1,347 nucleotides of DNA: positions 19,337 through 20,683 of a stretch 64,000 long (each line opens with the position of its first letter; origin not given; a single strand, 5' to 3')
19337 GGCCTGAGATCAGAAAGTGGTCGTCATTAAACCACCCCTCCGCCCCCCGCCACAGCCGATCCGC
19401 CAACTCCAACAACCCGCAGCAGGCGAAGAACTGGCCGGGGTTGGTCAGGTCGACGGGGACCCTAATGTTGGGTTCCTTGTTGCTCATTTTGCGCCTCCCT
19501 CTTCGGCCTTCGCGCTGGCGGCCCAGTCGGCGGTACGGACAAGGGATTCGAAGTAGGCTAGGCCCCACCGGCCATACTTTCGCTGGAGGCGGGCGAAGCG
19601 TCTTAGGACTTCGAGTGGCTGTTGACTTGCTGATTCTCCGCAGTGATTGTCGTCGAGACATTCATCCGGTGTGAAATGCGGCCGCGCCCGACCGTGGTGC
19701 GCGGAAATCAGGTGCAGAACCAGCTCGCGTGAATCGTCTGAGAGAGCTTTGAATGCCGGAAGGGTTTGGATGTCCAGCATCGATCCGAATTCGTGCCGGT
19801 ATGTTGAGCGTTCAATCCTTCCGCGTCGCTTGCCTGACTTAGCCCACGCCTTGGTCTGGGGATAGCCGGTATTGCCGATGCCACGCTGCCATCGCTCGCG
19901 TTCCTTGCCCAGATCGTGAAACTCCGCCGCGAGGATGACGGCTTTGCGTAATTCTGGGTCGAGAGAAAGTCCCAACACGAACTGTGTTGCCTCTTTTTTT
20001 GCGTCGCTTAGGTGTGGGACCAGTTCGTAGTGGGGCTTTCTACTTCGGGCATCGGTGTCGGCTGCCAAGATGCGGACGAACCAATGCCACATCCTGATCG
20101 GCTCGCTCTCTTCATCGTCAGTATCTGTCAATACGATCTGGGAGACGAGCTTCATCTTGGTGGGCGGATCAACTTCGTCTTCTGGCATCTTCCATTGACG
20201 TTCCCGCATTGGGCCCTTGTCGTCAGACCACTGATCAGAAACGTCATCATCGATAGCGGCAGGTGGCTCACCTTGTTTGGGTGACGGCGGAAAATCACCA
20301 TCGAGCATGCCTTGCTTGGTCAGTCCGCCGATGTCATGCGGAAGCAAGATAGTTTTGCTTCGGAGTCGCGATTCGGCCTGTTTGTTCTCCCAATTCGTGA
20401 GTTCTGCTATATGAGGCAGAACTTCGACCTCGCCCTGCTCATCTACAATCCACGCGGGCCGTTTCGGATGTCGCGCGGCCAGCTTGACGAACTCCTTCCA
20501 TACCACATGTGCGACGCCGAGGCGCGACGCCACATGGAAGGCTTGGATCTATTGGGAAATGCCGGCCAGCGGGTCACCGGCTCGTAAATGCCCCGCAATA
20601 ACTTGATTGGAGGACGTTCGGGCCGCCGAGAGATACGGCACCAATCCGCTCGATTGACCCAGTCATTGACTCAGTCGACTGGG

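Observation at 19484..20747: cas3 is an intact HD-only ORF; no helicase is encoded between it and the adjacent tRNA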

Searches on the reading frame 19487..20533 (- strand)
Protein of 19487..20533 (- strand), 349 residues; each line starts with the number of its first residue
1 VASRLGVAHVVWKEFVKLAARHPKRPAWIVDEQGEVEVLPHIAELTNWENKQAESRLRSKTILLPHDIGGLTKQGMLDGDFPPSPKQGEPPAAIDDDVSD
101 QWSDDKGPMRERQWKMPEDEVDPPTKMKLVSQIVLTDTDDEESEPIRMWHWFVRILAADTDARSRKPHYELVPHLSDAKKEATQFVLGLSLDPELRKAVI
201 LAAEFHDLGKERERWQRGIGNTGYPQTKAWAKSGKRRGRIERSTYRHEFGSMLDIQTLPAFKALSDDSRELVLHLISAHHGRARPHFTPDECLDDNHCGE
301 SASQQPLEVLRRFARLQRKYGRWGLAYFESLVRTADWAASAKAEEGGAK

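Call 5: search_protein_families(library=pfam, proteins=[window:19487-20533:-], max_evalue=0.1)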
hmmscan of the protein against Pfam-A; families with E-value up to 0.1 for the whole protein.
window:19487-20533:- (349 aa): 2 families
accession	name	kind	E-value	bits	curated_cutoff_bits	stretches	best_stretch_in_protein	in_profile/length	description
PF18019.7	Cas3_HD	-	1e-05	26.1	23.1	1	191-341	49-203/207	Cas3, HD domain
PF01966.28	HD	-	0.009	16.7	22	0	193-307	21-102/116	HD domain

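Call 6: search_protein_families(library=ncbifam, proteins=[window:19487-20533:-], max_evalue=0.1)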
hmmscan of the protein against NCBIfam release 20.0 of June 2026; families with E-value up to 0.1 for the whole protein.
window:19487-20533:- (349 aa): 2 families
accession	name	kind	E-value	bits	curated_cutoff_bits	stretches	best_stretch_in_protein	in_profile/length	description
TIGR02621.3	cas3_GSU0051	exception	1.6e-53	182.7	400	1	37-341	547-854/854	type I-G CRISPR-associated helicase/endonuclease Cas3g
TIGR01596.1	cas3_HD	equivalog_domain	1.8e-11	44.4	43.45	1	173-340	3-177/178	CRISPR-associated endonuclease Cas3''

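Call 8: find_homologous_proteins(query=window:19487-20533:-)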
Query window:19487-20533:- (349 aa): 545 proteins with E <= 0.001 among 3548 candidates; the best 120 are listed.
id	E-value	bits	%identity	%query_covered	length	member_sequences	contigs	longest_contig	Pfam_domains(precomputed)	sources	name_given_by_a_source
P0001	4.2e-237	804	100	100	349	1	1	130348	PF18019.8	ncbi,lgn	-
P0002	5.7e-95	336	54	88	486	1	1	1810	PF18019.8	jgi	jgi:CRISPR-associated endonuclease/helicase Cas3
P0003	1.3e-90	322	50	92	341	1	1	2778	PF18019.8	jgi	jgi:CRISPR-associated endonuclease/helicase Cas3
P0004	7.6e-86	306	49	96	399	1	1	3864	PF18019.8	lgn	-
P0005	7.6e-86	306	50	93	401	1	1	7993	PF18019.8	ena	-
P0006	1.9e-85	305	56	83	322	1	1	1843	-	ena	-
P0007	2.1e-83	298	51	96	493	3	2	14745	PF18019.8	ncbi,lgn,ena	-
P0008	2.9e-83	298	61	62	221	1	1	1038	PF18019.8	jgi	jgi:CRISPR-associated endonuclease/helicase Cas3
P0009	6.3e-82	293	50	96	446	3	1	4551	-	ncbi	-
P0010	6.3e-81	290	61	62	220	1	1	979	PF18019.8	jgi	jgi:CRISPR-associated endonuclease/helicase Cas3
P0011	2.2e-80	288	47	91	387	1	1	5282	PF18019.8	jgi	jgi:CRISPR-associated endonuclease/helicase Cas3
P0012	3.3e-80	288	50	96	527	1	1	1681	PF18019.8,PF22590.3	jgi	-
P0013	2.5e-77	278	60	64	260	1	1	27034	PF18019.8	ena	-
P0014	5.9e-77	277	57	71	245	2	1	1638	PF18019.8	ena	-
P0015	4.6e-73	264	45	95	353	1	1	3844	-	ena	-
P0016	7.3e-73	264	45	96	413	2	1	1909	PF18019.8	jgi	jgi:CRISPR-associated endonuclease/helicase Cas3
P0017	1.6e-72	263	44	95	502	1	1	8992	PF18019.8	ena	-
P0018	3.5e-71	258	44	96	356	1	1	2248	PF18019.8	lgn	-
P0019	6.7e-71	257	44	96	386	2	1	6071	PF18019.8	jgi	jgi:CRISPR-associated endonuclease/helicase Cas3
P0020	3.4e-70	255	44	95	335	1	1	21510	-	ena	-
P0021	7.7e-70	254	46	93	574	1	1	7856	PF18019.8,PF22590.3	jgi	jgi:CRISPR-associated endonuclease/helicase Cas3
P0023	1.1e-69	253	44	96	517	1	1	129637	PF18019.8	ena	-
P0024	1.2e-69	253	45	95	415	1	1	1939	PF18019.8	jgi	jgi:CRISPR-associated endonuclease/helicase Cas3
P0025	2.7e-69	252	46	92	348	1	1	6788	PF18019.8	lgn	-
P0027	2.7e-68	249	47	83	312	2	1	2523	PF18019.8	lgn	-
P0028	4.8e-68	248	44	93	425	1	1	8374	PF18019.8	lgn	-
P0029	1.0e-67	247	46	91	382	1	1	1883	PF18019.8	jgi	jgi:CRISPR-associated endonuclease/helicase Cas3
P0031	1.1e-67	247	43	95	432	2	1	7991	PF18019.8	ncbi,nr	ncbi:MAG: type I-U CRISPR-associated helicase/endonuclease Cas3 [Planctomycetes bacterium]|nr:type I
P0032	1.5e-67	246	43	98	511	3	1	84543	PF18019.8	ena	-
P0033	3.3e-67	245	42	93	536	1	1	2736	PF18019.8,PF22590.3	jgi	jgi:CRISPR-associated endonuclease/helicase Cas3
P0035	1.4e-66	243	41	95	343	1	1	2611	PF18019.8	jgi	jgi:CRISPR-associated endonuclease/helicase Cas3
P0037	2.0e-66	243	47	90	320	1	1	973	PF18019.8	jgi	-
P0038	1.3e-65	240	44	93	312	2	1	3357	PF18019.8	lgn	-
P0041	4.2e-65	238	42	95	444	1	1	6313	PF18019.8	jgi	jgi:CRISPR-associated endonuclease/helicase Cas3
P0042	4.3e-65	238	43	96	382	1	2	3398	PF18019.8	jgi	jgi:CRISPR-associated endonuclease/helicase Cas3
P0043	4.7e-65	238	52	72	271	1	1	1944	PF18019.8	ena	-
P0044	1.3e-64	236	42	96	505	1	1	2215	PF18019.8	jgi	jgi:CRISPR-associated endonuclease/helicase Cas3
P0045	1.5e-64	236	46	85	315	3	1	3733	PF18019.8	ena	-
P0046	1.5e-64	236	44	96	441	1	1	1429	PF18019.8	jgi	jgi:CRISPR-associated endonuclease/helicase Cas3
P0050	3.3e-64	235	45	91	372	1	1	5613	PF18019.8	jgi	jgi:CRISPR-associated endonuclease/helicase Cas3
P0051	3.7e-64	235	43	95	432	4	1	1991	PF18019.8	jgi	jgi:CRISPR-associated endonuclease/helicase Cas3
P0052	4.2e-64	235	43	95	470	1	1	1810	PF18019.8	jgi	jgi:CRISPR-associated endonuclease/helicase Cas3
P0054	1.4e-63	233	44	95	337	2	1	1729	PF18019.8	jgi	jgi:CRISPR-associated endonuclease/helicase Cas3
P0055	1.5e-63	233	43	84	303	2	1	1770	PF18019.8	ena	-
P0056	1.6e-63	233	40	93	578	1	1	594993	PF18019.8,PF00271.38,PF22590.3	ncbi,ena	-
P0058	3.2e-63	232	43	95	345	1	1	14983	PF18019.8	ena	-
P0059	8.4e-63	231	43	95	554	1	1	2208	PF18019.8,PF22590.3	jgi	jgi:CRISPR-associated endonuclease/helicase Cas3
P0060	8.7e-63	231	45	95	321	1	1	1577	PF18019.8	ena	-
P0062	1.2e-62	230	44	95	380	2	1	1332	PF18019.8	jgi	jgi:CRISPR-associated endonuclease/helicase Cas3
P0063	1.4e-62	230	46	84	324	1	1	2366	PF18019.8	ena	-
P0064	1.8e-62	229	42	93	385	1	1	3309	PF18019.8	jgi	jgi:CRISPR-associated endonuclease/helicase Cas3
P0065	4.7e-62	228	43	91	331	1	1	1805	PF18019.8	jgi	jgi:CRISPR-associated endonuclease/helicase Cas3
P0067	5.1e-62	228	51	66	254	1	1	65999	-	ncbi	-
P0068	5.4e-62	228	43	90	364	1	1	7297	PF18019.8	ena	-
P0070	1.1e-61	227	42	95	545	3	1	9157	PF18019.8,PF22590.3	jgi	-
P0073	1.7e-61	226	41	93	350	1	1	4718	PF18019.8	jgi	jgi:CRISPR-associated endonuclease/helicase Cas3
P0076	2.4e-61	226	41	96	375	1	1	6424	PF18019.8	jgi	jgi:CRISPR-associated endonuclease/helicase Cas3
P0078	3.2e-61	225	39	93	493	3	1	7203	PF18019.8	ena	-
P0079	5.0e-61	225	41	93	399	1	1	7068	PF18019.8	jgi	jgi:CRISPR-associated endonuclease/helicase Cas3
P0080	5.5e-61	225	41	97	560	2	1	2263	PF18019.8,PF22590.3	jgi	jgi:CRISPR-associated endonuclease/helicase Cas3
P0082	7.4e-61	224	40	95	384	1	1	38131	PF18019.8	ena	-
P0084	1.1e-60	224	42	93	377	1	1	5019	PF18019.8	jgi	jgi:CRISPR-associated endonuclease/helicase Cas3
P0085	2.2e-60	223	41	93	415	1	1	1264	PF18019.8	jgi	jgi:CRISPR-associated endonuclease/helicase Cas3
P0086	2.6e-60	222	41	96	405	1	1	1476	PF18019.8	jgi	jgi:CRISPR-associated endonuclease/helicase Cas3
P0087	4.1e-60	222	45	79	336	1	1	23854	PF18019.8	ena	-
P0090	2.2e-59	219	40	94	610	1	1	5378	PF18019.8,PF22590.3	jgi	jgi:CRISPR-associated endonuclease/helicase Cas3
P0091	2.3e-59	219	41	93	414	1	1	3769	PF18019.8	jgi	jgi:CRISPR-associated endonuclease/helicase Cas3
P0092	2.8e-59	219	44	85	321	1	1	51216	-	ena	-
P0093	3.0e-59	219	41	95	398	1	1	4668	PF18019.8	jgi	jgi:CRISPR-associated endonuclease/helicase Cas3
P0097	3.7e-59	219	41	95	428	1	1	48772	PF18019.8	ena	-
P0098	3.7e-59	219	41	96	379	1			PF18019.8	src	-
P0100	4.3e-59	218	41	93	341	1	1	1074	PF18019.8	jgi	jgi:CRISPR-associated endonuclease/helicase Cas3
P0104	8.2e-59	217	41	95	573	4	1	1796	PF18019.8,PF00271.38,PF22590.3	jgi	jgi:CRISPR-associated endonuclease/helicase Cas3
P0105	8.3e-59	217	41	95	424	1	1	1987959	-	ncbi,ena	-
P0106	1.0e-58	217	41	96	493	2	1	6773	PF18019.8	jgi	-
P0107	1.1e-58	217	39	96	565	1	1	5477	PF18019.8,PF22590.3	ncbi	-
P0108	1.2e-58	217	42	95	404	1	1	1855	PF18019.8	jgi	jgi:CRISPR-associated endonuclease/helicase Cas3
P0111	1.8e-58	216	38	93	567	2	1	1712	PF18019.8,PF00271.38,PF22590.3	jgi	-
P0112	2.7e-58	216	39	95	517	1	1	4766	PF18019.8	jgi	-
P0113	3.2e-58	215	43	92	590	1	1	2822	PF18019.8,PF22590.3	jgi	-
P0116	4.0e-58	215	42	91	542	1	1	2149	PF18019.8,PF22590.3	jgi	-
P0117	4.2e-58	215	50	71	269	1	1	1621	PF18019.8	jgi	jgi:CRISPR-associated endonuclease/helicase Cas3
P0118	4.5e-58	215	41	93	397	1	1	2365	PF18019.8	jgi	jgi:CRISPR-associated endonuclease/helicase Cas3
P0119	5.6e-58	215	42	92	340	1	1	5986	-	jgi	jgi:CRISPR-associated endonuclease/helicase Cas3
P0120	5.8e-58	215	40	97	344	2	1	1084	PF18019.8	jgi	jgi:CRISPR-associated endonuclease/helicase Cas3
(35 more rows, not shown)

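Call 10: find_encoding_contigs(protein=P0001, flank=10000, max_places=4)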
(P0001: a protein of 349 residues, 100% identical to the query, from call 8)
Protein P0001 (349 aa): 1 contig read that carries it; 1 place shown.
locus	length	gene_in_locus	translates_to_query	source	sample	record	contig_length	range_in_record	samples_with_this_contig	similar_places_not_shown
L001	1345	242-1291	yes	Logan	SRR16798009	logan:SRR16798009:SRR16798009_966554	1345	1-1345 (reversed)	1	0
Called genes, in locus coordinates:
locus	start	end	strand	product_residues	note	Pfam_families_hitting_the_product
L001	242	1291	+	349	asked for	PF18019:Cas3_HD (weak)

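Call 11: find_encoding_contigs(protein=P0056, flank=8000, max_places=3)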
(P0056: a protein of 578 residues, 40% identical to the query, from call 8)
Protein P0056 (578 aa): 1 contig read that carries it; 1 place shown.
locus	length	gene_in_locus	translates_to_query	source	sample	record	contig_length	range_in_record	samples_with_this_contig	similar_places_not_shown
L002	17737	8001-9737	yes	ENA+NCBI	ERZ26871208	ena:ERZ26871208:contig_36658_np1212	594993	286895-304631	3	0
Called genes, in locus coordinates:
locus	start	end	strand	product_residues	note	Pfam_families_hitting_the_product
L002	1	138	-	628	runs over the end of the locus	PF01935:DUF87, PF10412:TrwB_AAD_bind, PF05872:HerA_C (faint), PF13401:AAA_22 (faint)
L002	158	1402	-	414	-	-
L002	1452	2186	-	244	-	PF06114:Peptidase_M78 (faint)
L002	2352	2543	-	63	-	-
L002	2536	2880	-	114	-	-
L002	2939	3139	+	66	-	-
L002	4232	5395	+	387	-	PF09903:DUF2130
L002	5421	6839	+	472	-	PF01930:Cas_Cas4, PF12705:PDDEXK_1 (faint), PF01867:Cas_Cas1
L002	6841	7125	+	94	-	PF09827:CRISPR_Cas2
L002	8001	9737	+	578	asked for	PF00271:Helicase_C (faint), PF22590:Cas3-like_C_2, PF18019:Cas3_HD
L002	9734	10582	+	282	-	-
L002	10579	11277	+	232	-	PF09617:Cas_GSU0053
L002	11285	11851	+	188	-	-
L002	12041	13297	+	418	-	PF09609:Cas_GSU0054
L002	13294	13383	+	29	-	-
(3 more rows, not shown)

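Call 12: find_encoding_contigs(protein=P0105, flank=8000, max_places=3)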
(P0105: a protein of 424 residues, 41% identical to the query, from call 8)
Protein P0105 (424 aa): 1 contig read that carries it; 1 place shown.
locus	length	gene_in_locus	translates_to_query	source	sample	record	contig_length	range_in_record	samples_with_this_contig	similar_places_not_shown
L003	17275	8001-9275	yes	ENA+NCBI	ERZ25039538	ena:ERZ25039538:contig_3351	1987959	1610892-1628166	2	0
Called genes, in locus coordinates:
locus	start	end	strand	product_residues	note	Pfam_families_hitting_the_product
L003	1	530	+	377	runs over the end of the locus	PF00155:Aminotran_1_2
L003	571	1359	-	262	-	-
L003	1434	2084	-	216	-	PF02152:FolB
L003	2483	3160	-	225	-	-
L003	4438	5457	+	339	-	PF13280:WYL (weak)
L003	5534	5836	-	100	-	PF05685:Uma2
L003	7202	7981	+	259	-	PF00271:Helicase_C (faint), PF22590:Cas3-like_C_2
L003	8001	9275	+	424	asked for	-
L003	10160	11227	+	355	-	PF09617:Cas_GSU0053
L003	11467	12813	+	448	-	PF09609:Cas_GSU0054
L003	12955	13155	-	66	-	PF01909:NTP_transf_2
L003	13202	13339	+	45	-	-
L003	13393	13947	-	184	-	PF05685:Uma2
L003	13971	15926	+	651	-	PF01930:Cas_Cas4, PF12705:PDDEXK_1 (weak), PF01867:Cas_Cas1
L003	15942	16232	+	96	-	PF09827:CRISPR_Cas2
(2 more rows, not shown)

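Call 21: search_protein_representatives(protein=window:19487-20533:-)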
Query: 349 residues. Proteins with E-value up to 0.001 (for the whole library): 2910; up to 1e-10: 1122; up to 1e-30: 240. The best 150 are listed.
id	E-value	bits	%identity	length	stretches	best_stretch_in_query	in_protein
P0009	2.0e-82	293.4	54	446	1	15-345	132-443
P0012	1.1e-80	287.8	53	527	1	15-346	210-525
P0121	5.0e-69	249.3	50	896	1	14-342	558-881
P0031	3.4e-68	246.6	47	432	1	11-342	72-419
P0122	2.5e-67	243.7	46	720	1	13-341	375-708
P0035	4.6e-67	242.9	45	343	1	11-344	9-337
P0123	1.2e-66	241.5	42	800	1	13-342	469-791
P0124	1.7e-66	241.0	45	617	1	11-342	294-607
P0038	4.0e-66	239.8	48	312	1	19-343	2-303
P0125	5.3e-66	239.4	45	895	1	13-343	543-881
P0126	6.7e-66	239.1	49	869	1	12-345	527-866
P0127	8.5e-65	235.4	47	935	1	11-346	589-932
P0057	6.5e-64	232.5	47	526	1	20-342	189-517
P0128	1.1e-62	228.5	43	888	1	14-342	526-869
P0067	1.6e-62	227.9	53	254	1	116-346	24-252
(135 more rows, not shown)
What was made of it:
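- In a search of 1.84 billion representative proteins, full-length relatives of 860-940 aa align to the ORF at their residues ~540-880 (call 21).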

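Call 24: find_related_loci(query=window:19487-20533:-, collection=genome_contigs, flank=10000)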
Query window:19487-20533:- (349 aa) in genome_contigs; peptide patterns used: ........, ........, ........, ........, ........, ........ (x = any residue, [..] = any of these).
23 stretches matched a pattern; 8 encode a relative of the query (tblastn E <= 1e-3); 8 distinct loci.
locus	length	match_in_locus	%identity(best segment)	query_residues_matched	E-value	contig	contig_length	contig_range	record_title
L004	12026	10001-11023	79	11-349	0e+0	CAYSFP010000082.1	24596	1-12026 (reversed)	MAG TPA_asm: uncultured Planctomycetaceae bacterium isolate SRP344714_co2_105 genome assembly, contig: NODE_5172_length_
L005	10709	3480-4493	64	11-349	1e-137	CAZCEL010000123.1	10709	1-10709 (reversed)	MAG TPA_asm: uncultured Bifidobacteriaceae bacterium isolate binchicken_co21_238 genome assembly, contig: NODE_5054_leng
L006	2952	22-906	43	57-343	5e-60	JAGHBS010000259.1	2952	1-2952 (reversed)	MAG: Planctomycetota bacterium isolate AUK262 PB_MBMC_216_c_000000000281, whole genome shotgun sequence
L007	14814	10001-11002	37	8-333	8e-53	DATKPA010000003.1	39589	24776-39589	MAG TPA_asm: Phycisphaerae bacterium isolate SMAG_U14779 k141_3856996, whole genome shotgun sequence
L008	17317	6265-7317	36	18-342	1e-52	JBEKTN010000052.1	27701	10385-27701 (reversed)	MAG: Isosphaeraceae bacterium isolate SPRUCE 559 SPRUCE_559_52, whole genome shotgun sequence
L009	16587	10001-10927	34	29-344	8e-32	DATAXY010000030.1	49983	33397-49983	MAG TPA_asm: Bryobacteraceae bacterium isolate SMAG_U5665 k141_2032184, whole genome shotgun sequence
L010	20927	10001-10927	30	30-349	4e-25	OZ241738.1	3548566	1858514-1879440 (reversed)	MAG: Alphaproteobacteria bacterium isolate d8927372-aabd-44cb-9c9e-7bd42c52962c genome assembly, chromosome: 1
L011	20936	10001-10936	31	27-349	5e-25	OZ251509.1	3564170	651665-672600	MAG: Alphaproteobacteria bacterium isolate c58df884-ff44-4a62-8948-53011581409f genome assembly, chromosome: 1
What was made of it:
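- This genome is not among the GTDB species representatives scanned (call 24).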

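Call 31: search_protein_families(library=pfam, proteins=[L004:8333-11023:+, L005:1728-4502:+], max_evalue=0.01)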
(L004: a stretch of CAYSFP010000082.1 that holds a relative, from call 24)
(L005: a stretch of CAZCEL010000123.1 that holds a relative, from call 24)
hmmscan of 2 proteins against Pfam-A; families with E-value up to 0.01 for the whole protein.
L004:8333-11023:+ (897 aa): 5 families
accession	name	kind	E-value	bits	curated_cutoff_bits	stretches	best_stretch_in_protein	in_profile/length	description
PF22590.2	Cas3-like_C_2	-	1.6e-10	41.7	27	1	300-392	14-104/106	CRISPR-associated nuclease/helicase Cas3, C-terminal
PF00271.37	Helicase_C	-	5.5e-08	33.5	23.5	1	291-393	14-110/110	Helicase conserved C-terminal domain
PF04851.21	ResIII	-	9.2e-06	26.1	22.5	1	38-195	28-136/164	Type III restriction enzyme, res subunit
PF18019.7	Cas3_HD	-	1.1e-05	26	23.1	1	738-889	48-203/207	Cas3, HD domain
PF00270.35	DEAD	-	8.8e-05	22.7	26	1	37-91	18-71/167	DEAD/DEAH box helicase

L005:1728-4502:+ (925 aa): 6 families
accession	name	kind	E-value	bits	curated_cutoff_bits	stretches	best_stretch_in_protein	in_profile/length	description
PF22590.2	Cas3-like_C_2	-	1.7e-07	31.9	27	1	334-437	4-103/106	CRISPR-associated nuclease/helicase Cas3, C-terminal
PF18019.7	Cas3_HD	-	1.6e-05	25.5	23.1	1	753-865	38-141/207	Cas3, HD domain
PF04851.21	ResIII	-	3.4e-05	24.2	22.5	1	103-231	29-137/164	Type III restriction enzyme, res subunit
PF00271.37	Helicase_C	-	7.4e-05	23.4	23.5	1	322-439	7-110/110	Helicase conserved C-terminal domain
PF00270.35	DEAD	-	0.00036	20.7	26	1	102-264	19-159/167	DEAD/DEAH box helicase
PF01966.28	HD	-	0.0094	16.7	22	0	769-857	22-90/116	HD domain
